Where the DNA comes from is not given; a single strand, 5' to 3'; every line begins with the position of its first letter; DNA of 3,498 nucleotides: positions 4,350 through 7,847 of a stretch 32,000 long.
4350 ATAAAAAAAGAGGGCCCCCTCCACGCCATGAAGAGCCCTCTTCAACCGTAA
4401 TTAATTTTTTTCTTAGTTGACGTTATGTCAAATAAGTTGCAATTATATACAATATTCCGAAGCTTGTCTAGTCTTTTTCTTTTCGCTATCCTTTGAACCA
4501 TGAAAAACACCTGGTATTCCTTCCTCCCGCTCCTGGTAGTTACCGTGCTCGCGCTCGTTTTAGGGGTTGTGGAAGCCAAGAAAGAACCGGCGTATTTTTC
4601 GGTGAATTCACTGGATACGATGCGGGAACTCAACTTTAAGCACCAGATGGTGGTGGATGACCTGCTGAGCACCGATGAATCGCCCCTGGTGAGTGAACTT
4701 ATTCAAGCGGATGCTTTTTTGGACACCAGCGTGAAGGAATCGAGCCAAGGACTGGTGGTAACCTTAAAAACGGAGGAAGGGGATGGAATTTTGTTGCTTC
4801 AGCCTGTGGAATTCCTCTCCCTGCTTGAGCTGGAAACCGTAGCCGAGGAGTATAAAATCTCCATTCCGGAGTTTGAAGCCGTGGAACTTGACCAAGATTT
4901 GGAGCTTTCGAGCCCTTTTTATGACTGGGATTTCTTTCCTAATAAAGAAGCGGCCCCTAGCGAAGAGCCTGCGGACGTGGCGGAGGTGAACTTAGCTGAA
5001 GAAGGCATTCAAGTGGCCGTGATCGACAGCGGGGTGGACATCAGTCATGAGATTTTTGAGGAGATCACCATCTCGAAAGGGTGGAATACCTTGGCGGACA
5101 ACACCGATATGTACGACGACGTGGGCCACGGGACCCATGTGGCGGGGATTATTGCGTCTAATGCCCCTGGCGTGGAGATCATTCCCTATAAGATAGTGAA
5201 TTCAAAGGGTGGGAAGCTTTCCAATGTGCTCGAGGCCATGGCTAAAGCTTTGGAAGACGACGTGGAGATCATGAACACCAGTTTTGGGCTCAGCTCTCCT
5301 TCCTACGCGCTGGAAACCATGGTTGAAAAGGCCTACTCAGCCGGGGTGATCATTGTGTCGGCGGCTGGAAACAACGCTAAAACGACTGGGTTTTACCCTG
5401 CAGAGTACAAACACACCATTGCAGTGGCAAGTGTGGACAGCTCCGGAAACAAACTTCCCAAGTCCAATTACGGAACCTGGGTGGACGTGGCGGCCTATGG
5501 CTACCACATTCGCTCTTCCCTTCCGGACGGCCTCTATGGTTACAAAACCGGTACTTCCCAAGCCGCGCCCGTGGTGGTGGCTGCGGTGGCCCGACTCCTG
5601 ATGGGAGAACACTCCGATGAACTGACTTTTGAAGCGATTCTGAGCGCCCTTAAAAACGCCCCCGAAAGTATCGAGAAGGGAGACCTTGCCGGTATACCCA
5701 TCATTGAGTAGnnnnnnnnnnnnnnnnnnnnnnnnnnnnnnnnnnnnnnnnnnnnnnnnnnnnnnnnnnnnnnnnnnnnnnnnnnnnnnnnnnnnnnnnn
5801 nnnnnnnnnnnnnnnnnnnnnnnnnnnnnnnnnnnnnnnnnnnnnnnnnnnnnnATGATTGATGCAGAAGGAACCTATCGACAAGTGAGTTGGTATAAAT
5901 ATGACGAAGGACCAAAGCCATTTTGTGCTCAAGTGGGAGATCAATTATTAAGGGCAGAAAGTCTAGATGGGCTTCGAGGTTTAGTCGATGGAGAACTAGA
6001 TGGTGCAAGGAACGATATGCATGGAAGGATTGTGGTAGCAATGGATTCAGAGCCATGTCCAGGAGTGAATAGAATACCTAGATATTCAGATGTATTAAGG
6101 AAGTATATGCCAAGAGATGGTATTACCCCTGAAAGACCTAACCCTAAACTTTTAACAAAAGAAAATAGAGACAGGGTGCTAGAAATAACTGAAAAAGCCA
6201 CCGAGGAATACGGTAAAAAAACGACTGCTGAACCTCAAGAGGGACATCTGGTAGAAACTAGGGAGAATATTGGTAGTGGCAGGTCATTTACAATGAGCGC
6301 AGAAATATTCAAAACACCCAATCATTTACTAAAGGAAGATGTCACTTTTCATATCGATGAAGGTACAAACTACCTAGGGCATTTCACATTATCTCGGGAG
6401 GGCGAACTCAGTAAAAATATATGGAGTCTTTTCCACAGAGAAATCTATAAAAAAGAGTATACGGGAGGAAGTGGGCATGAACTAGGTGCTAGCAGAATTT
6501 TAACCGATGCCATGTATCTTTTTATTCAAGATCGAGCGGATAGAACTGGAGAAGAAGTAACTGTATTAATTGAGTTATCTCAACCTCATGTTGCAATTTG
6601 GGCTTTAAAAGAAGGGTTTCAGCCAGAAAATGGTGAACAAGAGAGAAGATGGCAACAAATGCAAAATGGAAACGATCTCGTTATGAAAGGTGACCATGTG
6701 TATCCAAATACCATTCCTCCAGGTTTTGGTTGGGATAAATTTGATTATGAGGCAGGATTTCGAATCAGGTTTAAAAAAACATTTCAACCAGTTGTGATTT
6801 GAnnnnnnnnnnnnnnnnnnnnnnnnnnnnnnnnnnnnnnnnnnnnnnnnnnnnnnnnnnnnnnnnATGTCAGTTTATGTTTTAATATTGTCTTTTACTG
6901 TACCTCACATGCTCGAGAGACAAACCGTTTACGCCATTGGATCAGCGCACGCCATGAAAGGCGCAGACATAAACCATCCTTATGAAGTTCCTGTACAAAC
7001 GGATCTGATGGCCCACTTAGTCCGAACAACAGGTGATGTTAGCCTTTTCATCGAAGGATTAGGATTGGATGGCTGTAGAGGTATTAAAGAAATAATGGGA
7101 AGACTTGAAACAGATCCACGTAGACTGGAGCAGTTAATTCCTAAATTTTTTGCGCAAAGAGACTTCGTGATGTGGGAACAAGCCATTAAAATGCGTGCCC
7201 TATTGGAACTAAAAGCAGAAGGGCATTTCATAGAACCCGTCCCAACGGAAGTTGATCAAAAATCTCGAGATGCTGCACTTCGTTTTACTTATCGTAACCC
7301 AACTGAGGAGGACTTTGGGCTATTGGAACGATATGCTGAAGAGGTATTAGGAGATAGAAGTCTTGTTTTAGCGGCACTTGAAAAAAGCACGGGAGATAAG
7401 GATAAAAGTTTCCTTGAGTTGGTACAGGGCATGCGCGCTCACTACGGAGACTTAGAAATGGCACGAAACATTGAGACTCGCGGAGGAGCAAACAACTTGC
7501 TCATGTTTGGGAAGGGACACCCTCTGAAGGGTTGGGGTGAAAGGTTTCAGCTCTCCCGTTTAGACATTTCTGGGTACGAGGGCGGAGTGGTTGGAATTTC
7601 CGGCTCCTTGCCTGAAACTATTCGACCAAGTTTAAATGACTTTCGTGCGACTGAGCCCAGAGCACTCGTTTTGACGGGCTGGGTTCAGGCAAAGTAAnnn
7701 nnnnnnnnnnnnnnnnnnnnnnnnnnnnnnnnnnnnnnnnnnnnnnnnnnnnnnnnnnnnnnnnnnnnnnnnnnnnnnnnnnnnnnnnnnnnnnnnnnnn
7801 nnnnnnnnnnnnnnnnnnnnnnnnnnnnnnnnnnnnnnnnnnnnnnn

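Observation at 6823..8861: Conserved ~33-nt element (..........-N-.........) immediately 3' of each of the first three island genes, 5' of the next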

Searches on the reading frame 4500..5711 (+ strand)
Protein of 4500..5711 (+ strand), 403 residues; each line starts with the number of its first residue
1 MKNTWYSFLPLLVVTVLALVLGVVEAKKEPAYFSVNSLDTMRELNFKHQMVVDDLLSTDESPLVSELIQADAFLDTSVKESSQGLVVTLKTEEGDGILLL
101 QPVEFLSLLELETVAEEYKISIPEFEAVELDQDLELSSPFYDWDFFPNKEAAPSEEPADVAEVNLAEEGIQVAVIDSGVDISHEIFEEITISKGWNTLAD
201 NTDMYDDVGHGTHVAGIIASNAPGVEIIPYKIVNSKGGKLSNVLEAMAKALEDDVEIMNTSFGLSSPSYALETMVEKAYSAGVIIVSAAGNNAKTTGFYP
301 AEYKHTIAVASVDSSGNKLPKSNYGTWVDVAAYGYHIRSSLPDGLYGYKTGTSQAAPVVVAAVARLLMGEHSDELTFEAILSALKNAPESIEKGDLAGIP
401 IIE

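Call 11: search_protein_families(library=pfam, proteins=[window:4500-5711:+], max_evalue=0.1)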
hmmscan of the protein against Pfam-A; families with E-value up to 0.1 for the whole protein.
window:4500-5711:+ (403 aa): 1 family
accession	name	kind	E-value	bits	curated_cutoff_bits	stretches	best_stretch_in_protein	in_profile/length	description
PF00082.27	Peptidase_S8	-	6.1e-39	134.5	21.8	1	168-380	2-265/288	Subtilase family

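Call 12: search_protein_families(library=ncbifam, proteins=[window:4500-5711:+], max_evalue=0.1)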
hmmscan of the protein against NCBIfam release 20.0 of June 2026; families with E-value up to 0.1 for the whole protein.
window:4500-5711:+ (403 aa): 9 families
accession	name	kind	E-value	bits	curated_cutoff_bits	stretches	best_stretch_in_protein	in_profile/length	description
TIGR03921.1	T7SS_mycosin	equivalog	2.7e-33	115.6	278.75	1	168-390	13-265/353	type VII secretion-associated serine protease mycosin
NF049966.1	QH_SP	equivalog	5.2e-24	84.8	165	1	171-383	1-206/219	subtilisin-like serine protease QhpE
NF033595.1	denti_PrtP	equivalog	3.2e-16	59.1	300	1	258-391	342-481/606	dentilisin complex serine proteinase subunit PrtP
TIGR03895.1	protease_PatA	subfamily_domain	3.2e-14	52.6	421.05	1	241-371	44-181/606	PatA/PatG family cyanobactin maturation protease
NF040553.1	SGO_0316_fam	subfamily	2e-07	29.1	1400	1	200-304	350-475/1486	SGO_0316/SGO_0317 family LPXTG-anchored serine peptidase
NF051851.1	AtpSerPepEprS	equivalog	7.5e-05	20.9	1700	1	278-365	228-316/988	autotransporter serine peptidase EprS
NF042956.1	IteS_antiphage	equivalog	0.00018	19.9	900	1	171-221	258-304/747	S8 family anti-phage peptidase IteS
NF040808.2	CspC_non_triad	exception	0.00035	19.1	675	0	257-304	239-289/556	bile acid germinant receptor pseudoprotease CspC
NF040809.1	germ_prot_CspBA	exception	0.00083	17.1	1250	0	210-297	158-258/1099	bifunctional germination protease/germinant receptor pseudoprotease CspBA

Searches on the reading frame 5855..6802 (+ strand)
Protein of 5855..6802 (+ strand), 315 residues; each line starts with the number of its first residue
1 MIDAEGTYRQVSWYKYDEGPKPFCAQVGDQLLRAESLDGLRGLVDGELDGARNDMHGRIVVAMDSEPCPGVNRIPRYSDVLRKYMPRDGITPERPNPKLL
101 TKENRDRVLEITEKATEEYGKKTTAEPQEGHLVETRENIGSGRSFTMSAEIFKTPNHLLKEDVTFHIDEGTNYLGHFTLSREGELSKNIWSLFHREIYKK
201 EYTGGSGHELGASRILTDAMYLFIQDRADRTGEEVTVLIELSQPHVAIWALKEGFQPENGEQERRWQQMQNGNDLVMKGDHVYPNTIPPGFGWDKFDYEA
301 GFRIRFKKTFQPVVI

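Call 11: search_protein_families(library=pfam, proteins=[window:5855-6802:+], max_evalue=0.1)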
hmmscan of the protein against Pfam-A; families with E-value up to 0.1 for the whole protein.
window:5855-6802:+ (315 aa): 0 families

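Call 12: search_protein_families(library=ncbifam, proteins=[window:5855-6802:+], max_evalue=0.1)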
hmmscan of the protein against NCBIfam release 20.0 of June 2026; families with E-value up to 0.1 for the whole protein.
window:5855-6802:+ (315 aa): 0 families

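Call 34: search_protein_families(library=pfam, proteins=[window:5855-6802:+], max_evalue=10)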
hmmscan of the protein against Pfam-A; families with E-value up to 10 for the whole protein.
window:5855-6802:+ (315 aa): 1 family
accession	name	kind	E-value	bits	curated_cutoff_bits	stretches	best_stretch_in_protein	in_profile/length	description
PF25705.1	Gad1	-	0.26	11.3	27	1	93-135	217-259/293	Gabija anti-defense 1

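Call 35: search_protein_families(library=padloc, proteins=[window:5855-6802:+], max_evalue=1)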
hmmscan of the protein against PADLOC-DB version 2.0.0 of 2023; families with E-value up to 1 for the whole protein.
window:5855-6802:+ (315 aa): 0 families

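Call 36: search_protein_families(library=phrogs, proteins=[window:5855-6802:+], max_evalue=1)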
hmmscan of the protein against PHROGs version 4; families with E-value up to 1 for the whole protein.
window:5855-6802:+ (315 aa): 1 family
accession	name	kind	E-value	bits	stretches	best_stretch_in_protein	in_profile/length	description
phrog_15331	-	unknown function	0.12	12.8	1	55-125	140-210/242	-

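Call 101: search_protein_representatives(protein=window:5855-6802:+)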
Query: 315 residues. Proteins with E-value up to 0.001 (for the whole library): 6; up to 1e-10: 3; up to 1e-30: 2. The best 6 are listed.
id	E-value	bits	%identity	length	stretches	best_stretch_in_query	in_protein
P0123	9.7e-217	734.9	100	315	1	1-315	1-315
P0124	2.4e-63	230.8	42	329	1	1-312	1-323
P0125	5.1e-19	85.2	29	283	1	70-313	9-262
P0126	3.1e-05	39.8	30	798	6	121-160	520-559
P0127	1.9e-04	37.3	31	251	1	186-274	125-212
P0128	4.1e-04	36.2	37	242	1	182-277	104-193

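Call 102: predict_structure(protein=window:5855-6802:+)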
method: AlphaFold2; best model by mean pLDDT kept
length: 315 residues; sequences in the alignment: 1
mean_pLDDT: 38.4   pTM: 0.26
mean pLDDT of the five models: 38.4, 32.4, 30.1, 29.5, 28.6
residues with pLDDT >= 90: 0; 70-90: 0; 50-70: 30; < 50: 285
segments of 3 or more residues with pLDDT < 50: 1-20, 51-219, 221-315
pLDDT, mean of each block of 10 residues (from residue 1): 33 37 54 60 60 39 38 30 30 30 37 35 34 35 36 34 39 39 40 40 33 40 47 44 41 40 44 34 30 32 33 21
secondary structure, 60 per line:
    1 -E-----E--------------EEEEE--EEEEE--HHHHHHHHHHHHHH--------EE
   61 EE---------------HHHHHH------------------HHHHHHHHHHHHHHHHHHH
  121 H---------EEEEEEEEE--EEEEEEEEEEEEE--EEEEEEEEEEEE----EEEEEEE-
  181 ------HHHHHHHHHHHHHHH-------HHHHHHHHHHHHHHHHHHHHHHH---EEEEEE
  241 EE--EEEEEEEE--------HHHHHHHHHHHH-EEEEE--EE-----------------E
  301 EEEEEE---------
elements in order: E23-27 E30-34 H37-50 E59-62 H78-83 H102-121 E131-139 E142-154 E157-168 E173-179 H187-201 H209-231 E235-242 E245-252 H261-272 E274-278 E300-306

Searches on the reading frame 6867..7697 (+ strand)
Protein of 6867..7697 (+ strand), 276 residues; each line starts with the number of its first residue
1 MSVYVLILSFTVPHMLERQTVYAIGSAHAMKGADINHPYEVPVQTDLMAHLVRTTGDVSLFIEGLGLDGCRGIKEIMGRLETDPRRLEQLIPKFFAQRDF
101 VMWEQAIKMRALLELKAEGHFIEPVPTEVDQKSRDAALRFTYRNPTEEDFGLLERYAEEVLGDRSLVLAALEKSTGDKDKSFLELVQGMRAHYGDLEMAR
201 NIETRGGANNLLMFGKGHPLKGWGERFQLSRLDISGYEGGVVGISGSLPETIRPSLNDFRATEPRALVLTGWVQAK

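Call 11: search_protein_families(library=pfam, proteins=[window:6867-7697:+], max_evalue=0.1)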
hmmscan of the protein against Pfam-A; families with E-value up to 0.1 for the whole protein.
window:6867-7697:+ (276 aa): 0 families

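Call 12: search_protein_families(library=ncbifam, proteins=[window:6867-7697:+], max_evalue=0.1)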
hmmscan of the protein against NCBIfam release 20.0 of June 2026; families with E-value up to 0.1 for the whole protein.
window:6867-7697:+ (276 aa): 0 families

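Call 25: find_homologous_proteins(query=window:6909-7697:+)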
Query window:6909-7697:+ (262 aa): 1 proteins with E <= 0.001 among 2038 candidates.
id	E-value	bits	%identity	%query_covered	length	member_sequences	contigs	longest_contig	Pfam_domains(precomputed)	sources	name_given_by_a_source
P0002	1.7e-171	586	100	100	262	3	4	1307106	-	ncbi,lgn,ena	ncbi:MAG: hypothetical protein AAB383_05240 [Patescibacteria group bacterium]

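Call 34: search_protein_families(library=pfam, proteins=[window:6909-7697:+], max_evalue=10)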
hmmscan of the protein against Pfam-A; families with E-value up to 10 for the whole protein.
window:6909-7697:+ (262 aa): 0 families

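Call 35: search_protein_families(library=padloc, proteins=[window:6909-7697:+], max_evalue=1)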
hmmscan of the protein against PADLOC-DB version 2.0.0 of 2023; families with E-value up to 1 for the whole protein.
window:6909-7697:+ (262 aa): 0 families

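Call 36: search_protein_families(library=phrogs, proteins=[window:6909-7697:+], max_evalue=1)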
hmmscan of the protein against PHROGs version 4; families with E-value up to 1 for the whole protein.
window:6909-7697:+ (262 aa): 1 family
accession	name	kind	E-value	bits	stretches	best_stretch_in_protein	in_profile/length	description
phrog_13220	-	unknown function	0.37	11.7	1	80-95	22-37/52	-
